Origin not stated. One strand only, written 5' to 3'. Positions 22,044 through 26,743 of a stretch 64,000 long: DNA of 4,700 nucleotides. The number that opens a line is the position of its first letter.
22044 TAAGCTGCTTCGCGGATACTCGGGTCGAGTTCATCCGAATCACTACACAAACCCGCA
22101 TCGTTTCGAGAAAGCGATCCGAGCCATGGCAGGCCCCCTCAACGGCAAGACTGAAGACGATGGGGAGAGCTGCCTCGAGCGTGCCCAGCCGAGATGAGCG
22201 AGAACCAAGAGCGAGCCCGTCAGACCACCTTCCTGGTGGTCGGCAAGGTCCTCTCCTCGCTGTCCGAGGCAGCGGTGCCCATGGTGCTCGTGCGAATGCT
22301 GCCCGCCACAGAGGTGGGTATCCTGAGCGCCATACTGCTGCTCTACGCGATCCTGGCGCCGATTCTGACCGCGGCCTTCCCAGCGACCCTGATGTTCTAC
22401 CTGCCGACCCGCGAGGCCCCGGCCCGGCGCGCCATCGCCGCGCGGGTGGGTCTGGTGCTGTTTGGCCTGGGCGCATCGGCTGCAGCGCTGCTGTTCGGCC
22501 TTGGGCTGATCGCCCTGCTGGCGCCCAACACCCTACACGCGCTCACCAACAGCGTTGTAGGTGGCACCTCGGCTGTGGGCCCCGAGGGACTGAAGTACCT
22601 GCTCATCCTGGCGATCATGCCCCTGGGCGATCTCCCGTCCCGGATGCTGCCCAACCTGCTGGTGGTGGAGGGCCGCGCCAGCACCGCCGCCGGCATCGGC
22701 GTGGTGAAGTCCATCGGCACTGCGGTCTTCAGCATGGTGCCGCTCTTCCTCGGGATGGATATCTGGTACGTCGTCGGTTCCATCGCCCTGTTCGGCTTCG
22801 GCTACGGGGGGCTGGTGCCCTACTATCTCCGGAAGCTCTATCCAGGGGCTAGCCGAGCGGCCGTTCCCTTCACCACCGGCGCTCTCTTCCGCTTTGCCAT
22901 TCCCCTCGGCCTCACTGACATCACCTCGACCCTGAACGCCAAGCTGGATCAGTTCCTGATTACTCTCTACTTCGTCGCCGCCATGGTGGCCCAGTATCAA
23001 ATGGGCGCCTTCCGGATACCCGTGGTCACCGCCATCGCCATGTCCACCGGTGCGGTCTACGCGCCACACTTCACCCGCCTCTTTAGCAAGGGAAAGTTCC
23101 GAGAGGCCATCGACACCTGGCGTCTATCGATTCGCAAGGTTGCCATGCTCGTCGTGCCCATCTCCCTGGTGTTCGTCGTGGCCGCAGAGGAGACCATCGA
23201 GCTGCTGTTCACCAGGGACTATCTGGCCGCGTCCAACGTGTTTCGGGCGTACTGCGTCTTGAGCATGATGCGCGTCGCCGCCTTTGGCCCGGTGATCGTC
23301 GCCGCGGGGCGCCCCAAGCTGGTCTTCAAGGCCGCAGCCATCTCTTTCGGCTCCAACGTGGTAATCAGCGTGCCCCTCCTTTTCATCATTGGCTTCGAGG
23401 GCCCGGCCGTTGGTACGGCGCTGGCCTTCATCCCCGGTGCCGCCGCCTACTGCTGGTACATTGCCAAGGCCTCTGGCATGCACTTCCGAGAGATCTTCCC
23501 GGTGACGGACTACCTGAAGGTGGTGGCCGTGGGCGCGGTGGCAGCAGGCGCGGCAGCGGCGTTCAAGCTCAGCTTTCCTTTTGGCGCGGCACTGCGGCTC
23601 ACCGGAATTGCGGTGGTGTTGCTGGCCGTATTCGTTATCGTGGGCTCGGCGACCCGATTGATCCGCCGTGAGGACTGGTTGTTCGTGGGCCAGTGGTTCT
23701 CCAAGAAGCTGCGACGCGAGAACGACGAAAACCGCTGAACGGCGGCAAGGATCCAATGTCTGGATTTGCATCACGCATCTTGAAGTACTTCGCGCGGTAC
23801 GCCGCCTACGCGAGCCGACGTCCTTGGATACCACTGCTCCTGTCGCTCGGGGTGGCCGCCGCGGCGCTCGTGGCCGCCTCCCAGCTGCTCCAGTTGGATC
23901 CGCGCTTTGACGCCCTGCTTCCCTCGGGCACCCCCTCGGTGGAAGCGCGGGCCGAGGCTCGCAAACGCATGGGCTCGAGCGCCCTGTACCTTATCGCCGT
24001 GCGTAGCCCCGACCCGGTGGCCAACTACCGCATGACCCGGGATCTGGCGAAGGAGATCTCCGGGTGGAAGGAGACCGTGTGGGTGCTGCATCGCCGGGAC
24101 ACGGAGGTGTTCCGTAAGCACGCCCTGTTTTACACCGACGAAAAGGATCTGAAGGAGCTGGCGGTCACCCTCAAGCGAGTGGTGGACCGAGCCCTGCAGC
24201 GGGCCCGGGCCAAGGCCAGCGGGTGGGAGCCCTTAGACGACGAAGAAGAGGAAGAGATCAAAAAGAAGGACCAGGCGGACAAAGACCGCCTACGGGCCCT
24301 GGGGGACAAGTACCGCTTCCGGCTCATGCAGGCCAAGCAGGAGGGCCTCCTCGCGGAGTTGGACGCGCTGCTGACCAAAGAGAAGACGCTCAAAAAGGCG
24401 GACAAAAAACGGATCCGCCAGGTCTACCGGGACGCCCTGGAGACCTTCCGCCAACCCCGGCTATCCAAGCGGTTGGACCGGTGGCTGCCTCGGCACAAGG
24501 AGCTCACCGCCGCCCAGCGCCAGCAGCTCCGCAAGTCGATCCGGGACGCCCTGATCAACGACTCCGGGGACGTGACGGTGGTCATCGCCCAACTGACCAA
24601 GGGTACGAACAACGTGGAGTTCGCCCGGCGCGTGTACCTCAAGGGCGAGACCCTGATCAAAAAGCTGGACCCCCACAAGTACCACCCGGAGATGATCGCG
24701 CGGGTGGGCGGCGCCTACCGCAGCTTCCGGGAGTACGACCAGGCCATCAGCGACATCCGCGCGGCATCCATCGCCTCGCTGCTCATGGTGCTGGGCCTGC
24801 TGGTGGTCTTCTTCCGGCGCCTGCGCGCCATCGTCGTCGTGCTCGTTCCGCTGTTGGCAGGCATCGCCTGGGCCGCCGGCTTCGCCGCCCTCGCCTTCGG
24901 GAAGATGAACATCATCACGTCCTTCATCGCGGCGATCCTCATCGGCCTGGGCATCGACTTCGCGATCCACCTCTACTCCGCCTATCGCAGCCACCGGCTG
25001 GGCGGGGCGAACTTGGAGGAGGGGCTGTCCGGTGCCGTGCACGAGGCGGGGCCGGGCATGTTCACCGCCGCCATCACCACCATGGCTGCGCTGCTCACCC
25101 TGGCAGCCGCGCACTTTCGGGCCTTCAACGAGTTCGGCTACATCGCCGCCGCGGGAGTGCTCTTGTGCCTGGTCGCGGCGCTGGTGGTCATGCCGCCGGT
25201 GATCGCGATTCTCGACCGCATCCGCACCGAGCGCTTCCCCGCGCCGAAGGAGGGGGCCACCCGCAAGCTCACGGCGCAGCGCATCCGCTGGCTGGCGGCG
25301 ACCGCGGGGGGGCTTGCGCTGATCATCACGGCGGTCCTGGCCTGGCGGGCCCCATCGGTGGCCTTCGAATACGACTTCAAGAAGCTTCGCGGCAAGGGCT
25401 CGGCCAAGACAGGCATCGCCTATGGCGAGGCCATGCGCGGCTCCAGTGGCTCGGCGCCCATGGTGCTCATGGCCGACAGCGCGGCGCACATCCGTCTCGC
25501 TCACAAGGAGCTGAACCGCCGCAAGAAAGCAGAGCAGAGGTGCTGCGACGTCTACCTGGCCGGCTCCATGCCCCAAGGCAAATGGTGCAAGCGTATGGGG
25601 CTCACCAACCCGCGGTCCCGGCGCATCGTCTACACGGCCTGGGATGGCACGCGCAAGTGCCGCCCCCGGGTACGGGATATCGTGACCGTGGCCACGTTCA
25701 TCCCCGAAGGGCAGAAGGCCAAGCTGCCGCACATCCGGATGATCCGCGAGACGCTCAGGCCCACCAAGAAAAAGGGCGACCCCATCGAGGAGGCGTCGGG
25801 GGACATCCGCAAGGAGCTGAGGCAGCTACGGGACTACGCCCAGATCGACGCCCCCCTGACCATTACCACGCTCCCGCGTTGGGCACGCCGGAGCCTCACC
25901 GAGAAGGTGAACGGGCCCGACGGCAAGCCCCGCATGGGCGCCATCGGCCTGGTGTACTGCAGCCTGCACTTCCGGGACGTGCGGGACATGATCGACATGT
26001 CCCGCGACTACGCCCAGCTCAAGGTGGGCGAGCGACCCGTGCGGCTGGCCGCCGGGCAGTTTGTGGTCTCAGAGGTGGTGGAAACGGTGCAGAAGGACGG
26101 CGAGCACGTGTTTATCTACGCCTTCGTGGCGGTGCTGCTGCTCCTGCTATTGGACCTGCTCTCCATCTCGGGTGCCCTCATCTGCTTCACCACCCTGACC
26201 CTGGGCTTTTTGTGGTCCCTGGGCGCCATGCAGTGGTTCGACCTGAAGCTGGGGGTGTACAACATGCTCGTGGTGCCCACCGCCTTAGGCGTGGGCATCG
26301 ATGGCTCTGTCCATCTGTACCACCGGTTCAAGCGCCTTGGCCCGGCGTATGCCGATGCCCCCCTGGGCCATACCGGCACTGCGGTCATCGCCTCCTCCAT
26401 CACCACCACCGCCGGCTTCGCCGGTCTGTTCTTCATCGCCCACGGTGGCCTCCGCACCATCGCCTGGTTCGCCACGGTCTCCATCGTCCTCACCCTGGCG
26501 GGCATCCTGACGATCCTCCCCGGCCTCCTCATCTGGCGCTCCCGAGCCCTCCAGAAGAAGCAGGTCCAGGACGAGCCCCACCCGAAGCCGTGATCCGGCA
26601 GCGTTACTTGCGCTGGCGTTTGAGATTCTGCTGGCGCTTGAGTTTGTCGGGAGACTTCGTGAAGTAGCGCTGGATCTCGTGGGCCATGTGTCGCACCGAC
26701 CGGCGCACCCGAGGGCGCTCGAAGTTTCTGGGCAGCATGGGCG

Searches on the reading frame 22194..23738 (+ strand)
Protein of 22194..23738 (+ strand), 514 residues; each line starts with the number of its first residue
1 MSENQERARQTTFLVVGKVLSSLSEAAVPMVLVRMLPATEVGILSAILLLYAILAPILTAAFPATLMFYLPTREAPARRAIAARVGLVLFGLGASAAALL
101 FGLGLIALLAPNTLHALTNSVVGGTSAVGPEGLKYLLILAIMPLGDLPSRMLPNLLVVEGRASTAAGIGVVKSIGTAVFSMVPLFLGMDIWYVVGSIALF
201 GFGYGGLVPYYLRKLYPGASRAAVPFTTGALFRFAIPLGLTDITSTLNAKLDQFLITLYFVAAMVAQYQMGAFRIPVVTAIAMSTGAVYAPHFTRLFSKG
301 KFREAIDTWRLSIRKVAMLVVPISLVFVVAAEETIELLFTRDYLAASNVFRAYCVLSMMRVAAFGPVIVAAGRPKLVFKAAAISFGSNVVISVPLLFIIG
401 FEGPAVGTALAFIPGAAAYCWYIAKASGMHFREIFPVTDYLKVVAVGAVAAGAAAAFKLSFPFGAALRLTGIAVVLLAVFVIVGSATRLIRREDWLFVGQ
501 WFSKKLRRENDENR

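Call 24: search_protein_families(library=pfam, proteins=[window:22194-23738:+], max_evalue=0.001)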
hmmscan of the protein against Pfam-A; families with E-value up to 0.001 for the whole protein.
window:22194-23738:+ (514 aa): 2 families
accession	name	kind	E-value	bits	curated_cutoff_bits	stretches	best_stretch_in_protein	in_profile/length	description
PF13440.11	Polysacc_synt_3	-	2.7e-09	37.1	23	1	228-346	174-291/293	Polysaccharide biosynthesis protein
PF03023.19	MurJ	-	7.6e-08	31.8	27.4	1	245-459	213-434/451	Lipid II flippase MurJ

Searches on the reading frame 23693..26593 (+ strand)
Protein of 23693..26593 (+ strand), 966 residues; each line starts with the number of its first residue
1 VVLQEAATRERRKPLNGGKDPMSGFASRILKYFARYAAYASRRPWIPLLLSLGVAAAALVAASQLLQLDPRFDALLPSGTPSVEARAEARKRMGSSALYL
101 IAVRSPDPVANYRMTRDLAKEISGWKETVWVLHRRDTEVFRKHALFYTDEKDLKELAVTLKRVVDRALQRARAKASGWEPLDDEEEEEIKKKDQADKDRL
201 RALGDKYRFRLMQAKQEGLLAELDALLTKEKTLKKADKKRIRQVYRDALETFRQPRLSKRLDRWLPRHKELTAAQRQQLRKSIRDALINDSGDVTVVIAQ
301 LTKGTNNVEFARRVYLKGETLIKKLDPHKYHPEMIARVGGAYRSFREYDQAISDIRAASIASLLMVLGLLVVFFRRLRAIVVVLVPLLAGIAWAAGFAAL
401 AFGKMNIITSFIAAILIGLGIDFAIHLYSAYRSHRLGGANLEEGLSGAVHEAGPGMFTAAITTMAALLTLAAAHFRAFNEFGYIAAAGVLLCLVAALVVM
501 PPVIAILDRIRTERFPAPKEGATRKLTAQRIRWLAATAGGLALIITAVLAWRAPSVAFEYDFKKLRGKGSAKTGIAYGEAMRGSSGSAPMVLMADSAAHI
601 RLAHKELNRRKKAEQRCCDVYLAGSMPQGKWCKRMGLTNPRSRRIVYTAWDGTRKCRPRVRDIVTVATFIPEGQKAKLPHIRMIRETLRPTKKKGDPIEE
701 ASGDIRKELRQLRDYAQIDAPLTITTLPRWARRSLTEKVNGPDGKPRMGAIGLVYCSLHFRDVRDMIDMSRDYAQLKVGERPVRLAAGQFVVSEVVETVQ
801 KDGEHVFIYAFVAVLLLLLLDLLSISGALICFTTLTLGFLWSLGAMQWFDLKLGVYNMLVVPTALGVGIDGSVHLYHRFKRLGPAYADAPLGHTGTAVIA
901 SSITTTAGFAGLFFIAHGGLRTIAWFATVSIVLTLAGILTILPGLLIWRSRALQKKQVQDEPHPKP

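Call 24: search_protein_families(library=pfam, proteins=[window:23693-26593:+], max_evalue=0.001)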
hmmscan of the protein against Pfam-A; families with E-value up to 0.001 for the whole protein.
window:23693-26593:+ (966 aa): 2 families
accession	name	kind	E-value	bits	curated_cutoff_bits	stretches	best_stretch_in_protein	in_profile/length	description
PF03176.21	MMPL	-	2.6e-29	102.7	20.5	2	334-521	123-313/333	MMPL family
PF12349.14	Sterol-sensing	-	1.6e-05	25.2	22.3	0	829-956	10-143/153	Sterol-sensing domain of SREBP cleavage-activation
